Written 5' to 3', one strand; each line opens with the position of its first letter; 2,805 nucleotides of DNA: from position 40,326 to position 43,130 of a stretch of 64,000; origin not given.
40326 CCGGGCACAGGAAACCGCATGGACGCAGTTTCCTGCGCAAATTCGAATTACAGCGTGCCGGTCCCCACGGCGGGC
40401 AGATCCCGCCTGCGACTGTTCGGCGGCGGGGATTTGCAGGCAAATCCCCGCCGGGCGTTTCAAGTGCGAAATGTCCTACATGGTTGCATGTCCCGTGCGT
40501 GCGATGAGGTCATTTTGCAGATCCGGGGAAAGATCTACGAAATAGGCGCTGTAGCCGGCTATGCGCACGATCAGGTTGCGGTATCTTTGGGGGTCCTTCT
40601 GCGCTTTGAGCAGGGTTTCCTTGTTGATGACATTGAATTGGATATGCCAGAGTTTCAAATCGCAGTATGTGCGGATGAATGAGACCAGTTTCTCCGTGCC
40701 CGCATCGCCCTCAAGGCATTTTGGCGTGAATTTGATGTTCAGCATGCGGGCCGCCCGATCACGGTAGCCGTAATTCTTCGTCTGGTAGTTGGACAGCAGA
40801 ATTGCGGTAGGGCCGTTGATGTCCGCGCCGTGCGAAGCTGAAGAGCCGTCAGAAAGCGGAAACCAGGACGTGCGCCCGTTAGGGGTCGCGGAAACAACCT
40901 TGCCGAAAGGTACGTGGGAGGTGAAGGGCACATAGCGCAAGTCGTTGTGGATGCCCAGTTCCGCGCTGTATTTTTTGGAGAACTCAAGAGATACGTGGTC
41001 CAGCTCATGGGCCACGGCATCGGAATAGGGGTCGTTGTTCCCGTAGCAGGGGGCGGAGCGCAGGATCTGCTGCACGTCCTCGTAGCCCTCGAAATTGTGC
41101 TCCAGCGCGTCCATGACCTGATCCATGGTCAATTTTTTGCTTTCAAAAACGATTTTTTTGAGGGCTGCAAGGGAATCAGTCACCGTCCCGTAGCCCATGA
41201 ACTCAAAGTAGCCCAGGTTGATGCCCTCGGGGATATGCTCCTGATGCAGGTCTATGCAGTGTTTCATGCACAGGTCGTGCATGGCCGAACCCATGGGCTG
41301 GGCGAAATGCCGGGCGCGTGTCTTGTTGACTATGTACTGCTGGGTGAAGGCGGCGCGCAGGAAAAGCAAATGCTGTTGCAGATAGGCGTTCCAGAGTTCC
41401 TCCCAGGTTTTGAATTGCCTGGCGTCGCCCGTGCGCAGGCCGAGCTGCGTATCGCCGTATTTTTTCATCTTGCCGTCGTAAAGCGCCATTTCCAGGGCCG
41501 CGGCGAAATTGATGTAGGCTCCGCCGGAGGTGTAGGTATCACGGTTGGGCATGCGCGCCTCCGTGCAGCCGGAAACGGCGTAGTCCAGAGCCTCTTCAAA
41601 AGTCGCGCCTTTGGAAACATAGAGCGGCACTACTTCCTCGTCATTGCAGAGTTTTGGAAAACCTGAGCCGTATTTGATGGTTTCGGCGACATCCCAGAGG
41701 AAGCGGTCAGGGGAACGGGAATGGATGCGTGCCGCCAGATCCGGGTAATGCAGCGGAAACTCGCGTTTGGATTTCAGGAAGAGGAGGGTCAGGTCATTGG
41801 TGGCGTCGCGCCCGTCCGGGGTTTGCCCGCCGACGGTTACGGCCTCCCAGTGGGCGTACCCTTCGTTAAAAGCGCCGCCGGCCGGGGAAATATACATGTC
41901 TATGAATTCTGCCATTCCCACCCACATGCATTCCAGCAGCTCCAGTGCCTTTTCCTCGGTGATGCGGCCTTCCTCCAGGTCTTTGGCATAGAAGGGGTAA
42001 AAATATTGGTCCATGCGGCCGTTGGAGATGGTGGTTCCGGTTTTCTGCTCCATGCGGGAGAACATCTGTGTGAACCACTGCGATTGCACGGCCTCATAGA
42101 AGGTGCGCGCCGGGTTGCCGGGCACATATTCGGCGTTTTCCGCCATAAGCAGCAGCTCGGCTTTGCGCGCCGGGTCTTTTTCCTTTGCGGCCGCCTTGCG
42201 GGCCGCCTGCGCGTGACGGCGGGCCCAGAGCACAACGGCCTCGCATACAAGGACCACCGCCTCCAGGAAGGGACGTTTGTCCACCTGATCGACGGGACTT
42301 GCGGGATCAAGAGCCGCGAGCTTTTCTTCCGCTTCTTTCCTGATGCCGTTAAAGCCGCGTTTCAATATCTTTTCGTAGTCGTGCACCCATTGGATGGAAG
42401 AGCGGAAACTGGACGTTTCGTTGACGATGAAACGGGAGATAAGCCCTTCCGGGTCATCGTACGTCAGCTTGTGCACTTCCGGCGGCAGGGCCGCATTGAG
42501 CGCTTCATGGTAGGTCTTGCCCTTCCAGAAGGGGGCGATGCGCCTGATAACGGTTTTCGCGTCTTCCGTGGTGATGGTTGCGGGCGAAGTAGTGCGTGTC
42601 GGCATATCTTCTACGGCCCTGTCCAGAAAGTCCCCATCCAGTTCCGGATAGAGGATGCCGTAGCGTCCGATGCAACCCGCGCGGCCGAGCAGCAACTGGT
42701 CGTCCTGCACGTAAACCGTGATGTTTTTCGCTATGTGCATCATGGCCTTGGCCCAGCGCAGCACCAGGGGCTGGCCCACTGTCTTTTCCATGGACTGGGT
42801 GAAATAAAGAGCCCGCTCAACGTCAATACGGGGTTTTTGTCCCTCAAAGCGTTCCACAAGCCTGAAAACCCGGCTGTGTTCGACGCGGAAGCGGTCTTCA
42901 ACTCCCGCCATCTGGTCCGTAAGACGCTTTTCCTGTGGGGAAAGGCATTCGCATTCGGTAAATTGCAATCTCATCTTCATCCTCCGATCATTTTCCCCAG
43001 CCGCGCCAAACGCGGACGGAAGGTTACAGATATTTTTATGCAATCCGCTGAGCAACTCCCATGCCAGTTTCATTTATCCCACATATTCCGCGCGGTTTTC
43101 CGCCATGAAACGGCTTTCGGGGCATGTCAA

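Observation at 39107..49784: IslA-like glycyl radical enzyme locus with an unexplained accessory gene set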

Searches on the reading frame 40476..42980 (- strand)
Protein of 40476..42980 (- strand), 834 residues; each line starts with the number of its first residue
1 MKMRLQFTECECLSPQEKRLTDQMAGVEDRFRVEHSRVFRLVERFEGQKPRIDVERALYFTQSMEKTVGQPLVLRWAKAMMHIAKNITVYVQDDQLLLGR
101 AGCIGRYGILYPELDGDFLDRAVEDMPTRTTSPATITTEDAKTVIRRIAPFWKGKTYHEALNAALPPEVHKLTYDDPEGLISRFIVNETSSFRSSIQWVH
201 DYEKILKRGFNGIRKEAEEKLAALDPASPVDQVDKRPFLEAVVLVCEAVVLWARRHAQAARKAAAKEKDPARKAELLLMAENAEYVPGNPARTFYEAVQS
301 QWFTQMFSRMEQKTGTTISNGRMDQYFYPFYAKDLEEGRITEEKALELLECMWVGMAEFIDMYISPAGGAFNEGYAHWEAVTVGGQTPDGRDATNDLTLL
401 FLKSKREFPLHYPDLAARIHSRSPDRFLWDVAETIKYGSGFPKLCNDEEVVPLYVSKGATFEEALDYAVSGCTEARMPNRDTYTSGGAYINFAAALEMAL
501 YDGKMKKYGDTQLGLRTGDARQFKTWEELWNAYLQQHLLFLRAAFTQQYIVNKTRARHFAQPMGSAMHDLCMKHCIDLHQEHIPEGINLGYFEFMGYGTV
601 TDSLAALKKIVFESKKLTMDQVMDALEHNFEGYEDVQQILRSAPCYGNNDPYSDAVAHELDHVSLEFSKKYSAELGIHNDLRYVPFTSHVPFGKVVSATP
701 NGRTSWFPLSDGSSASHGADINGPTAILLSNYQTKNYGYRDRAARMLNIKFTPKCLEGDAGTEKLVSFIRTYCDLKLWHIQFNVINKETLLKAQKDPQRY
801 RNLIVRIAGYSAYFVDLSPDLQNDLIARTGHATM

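Call 4: search_protein_families(library=pfam, proteins=[window:40476-42980:-], max_evalue=0.001)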
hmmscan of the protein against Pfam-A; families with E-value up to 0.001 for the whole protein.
window:40476-42980:- (834 aa): 2 families
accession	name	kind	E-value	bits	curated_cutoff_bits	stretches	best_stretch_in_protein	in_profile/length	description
PF02901.20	PFL-like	-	2e-175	585.6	24.3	1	40-693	7-647/647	Pyruvate formate lyase-like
PF01228.26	Gly_radical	-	1.4e-28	100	22.2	1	710-815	2-106/106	Glycine radical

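Call 5: search_protein_families(library=ncbifam, proteins=[window:40476-42980:-], max_evalue=0.001)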
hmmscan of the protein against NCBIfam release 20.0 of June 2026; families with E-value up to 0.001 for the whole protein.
window:40476-42980:- (834 aa): 12 families
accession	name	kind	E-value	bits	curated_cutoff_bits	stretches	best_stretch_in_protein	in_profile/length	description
NF048011.1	SfplDhtHpsGDes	equivalog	0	1527.5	1000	1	14-832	1-820/821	(2S)-3-sulfopropanediol dehydratase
TIGR01774.1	PFL2-3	subfamily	7.5e-173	576.8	678.2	1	37-831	5-784/786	formate C-acetyltransferase/glycerol dehydratase family glycyl radical enzyme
TIGR04394.1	choline_CutC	equivalog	4.7e-158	528.1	1050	1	36-829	3-784/789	choline trimethylamine-lyase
NF043068.1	glycl_HYPD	equivalog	3.6e-157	524.7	1100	1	36-831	2-782/784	trans-4-hydroxy-L-proline dehydratase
NF048009.1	SfplDhtHpfGKleb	equivalog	5.5e-137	458.1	1000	1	35-829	25-820/824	(2S)-3-sulfopropanediol dehydratase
NF007437.0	PRK09983.1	equivalog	2.8e-128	429.2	1109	1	37-832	4-764/765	formate C-acetyltransferase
NF033718.1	indole_decarb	equivalog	8.8e-120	401.3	1100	3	148-634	168-647/868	indoleacetate decarboxylase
NF033715.1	glycyl_HPDL_Lrg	equivalog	8.1e-84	282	1150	1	173-830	202-898/901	4-hydroxyphenylacetate decarboxylase large subunit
TIGR01255.1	pyr_form_ly_1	equivalog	1.6e-25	89.7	994.2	1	288-833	230-743/744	formate C-acetyltransferase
NF038360.1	rad_fix_GrcA3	exception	1.3e-16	60.4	158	1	762-834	6-78/78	autonomous glycyl radical cofactor GrcA3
NF008341.1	PRK11127.1-1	equivalog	1.8e-13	50.3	145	1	777-833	23-79/80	autonomous glycyl radical cofactor GrcA2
TIGR04365.1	spare_glycyl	equivalog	2.2e-09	37.7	170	1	779-830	71-122/126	autonomous glycyl radical cofactor GrcA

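Call 12: search_solved_structures(query=window:40476-42980:-, max_evalue=1e-50, show_alignments=2)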
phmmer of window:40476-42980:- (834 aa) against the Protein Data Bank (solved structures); distinct sequences matched with E-value up to 1e-50: 31.
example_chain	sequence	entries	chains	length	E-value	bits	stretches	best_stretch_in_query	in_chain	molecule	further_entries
7kq3_A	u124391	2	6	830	0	1583.2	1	10-833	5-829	Isethionate sulfite-lyase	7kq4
5ymr_B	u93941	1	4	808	0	1487.1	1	30-834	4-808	Formate acetyltransferase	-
6lon_B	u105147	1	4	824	0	1197.8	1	8-833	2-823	PFL2/glycerol dehydratase family glycyl radical enzyme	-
9f3w_A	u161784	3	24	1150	2.2e-166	558.6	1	37-829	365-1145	Choline trimethylamine-lyase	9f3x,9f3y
8iof_A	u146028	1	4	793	9.2e-144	483.7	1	37-829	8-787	Benzylsuccinate synthase alpha subunit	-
5a0u_A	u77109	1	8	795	4.1e-143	481.6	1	37-829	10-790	CHOLINE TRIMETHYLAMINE LYASE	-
5a0z_A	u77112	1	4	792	4.2e-143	481.6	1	37-829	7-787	CHOLINE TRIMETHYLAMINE LYASE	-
8id1_A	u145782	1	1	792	1.4e-139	469.9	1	36-833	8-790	Formate C-acetyltransferase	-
1r8w_A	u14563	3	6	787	2.5e-137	462.5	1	31-832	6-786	glycerol dehydratase | B12-independent glycerol dehydratase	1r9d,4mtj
9r0v_A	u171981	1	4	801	1.8e-134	453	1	37-829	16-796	Choline trimethylamine-lyase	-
5fau_A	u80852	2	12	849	1.9e-134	452.9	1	37-829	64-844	Choline trimethylamine-lyase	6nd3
6vue_A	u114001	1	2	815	2.4e-134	452.6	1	37-829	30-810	Choline trimethylamine-lyase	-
5fay_A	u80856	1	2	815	2.5e-134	452.6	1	37-829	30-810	Choline trimethylamine-lyase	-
9ht9_A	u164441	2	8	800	2.6e-134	452.5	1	38-829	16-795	Choline trimethylamine-lyase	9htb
5faw_A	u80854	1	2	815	3.3e-134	452.1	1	37-829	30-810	Choline trimethylamine-lyase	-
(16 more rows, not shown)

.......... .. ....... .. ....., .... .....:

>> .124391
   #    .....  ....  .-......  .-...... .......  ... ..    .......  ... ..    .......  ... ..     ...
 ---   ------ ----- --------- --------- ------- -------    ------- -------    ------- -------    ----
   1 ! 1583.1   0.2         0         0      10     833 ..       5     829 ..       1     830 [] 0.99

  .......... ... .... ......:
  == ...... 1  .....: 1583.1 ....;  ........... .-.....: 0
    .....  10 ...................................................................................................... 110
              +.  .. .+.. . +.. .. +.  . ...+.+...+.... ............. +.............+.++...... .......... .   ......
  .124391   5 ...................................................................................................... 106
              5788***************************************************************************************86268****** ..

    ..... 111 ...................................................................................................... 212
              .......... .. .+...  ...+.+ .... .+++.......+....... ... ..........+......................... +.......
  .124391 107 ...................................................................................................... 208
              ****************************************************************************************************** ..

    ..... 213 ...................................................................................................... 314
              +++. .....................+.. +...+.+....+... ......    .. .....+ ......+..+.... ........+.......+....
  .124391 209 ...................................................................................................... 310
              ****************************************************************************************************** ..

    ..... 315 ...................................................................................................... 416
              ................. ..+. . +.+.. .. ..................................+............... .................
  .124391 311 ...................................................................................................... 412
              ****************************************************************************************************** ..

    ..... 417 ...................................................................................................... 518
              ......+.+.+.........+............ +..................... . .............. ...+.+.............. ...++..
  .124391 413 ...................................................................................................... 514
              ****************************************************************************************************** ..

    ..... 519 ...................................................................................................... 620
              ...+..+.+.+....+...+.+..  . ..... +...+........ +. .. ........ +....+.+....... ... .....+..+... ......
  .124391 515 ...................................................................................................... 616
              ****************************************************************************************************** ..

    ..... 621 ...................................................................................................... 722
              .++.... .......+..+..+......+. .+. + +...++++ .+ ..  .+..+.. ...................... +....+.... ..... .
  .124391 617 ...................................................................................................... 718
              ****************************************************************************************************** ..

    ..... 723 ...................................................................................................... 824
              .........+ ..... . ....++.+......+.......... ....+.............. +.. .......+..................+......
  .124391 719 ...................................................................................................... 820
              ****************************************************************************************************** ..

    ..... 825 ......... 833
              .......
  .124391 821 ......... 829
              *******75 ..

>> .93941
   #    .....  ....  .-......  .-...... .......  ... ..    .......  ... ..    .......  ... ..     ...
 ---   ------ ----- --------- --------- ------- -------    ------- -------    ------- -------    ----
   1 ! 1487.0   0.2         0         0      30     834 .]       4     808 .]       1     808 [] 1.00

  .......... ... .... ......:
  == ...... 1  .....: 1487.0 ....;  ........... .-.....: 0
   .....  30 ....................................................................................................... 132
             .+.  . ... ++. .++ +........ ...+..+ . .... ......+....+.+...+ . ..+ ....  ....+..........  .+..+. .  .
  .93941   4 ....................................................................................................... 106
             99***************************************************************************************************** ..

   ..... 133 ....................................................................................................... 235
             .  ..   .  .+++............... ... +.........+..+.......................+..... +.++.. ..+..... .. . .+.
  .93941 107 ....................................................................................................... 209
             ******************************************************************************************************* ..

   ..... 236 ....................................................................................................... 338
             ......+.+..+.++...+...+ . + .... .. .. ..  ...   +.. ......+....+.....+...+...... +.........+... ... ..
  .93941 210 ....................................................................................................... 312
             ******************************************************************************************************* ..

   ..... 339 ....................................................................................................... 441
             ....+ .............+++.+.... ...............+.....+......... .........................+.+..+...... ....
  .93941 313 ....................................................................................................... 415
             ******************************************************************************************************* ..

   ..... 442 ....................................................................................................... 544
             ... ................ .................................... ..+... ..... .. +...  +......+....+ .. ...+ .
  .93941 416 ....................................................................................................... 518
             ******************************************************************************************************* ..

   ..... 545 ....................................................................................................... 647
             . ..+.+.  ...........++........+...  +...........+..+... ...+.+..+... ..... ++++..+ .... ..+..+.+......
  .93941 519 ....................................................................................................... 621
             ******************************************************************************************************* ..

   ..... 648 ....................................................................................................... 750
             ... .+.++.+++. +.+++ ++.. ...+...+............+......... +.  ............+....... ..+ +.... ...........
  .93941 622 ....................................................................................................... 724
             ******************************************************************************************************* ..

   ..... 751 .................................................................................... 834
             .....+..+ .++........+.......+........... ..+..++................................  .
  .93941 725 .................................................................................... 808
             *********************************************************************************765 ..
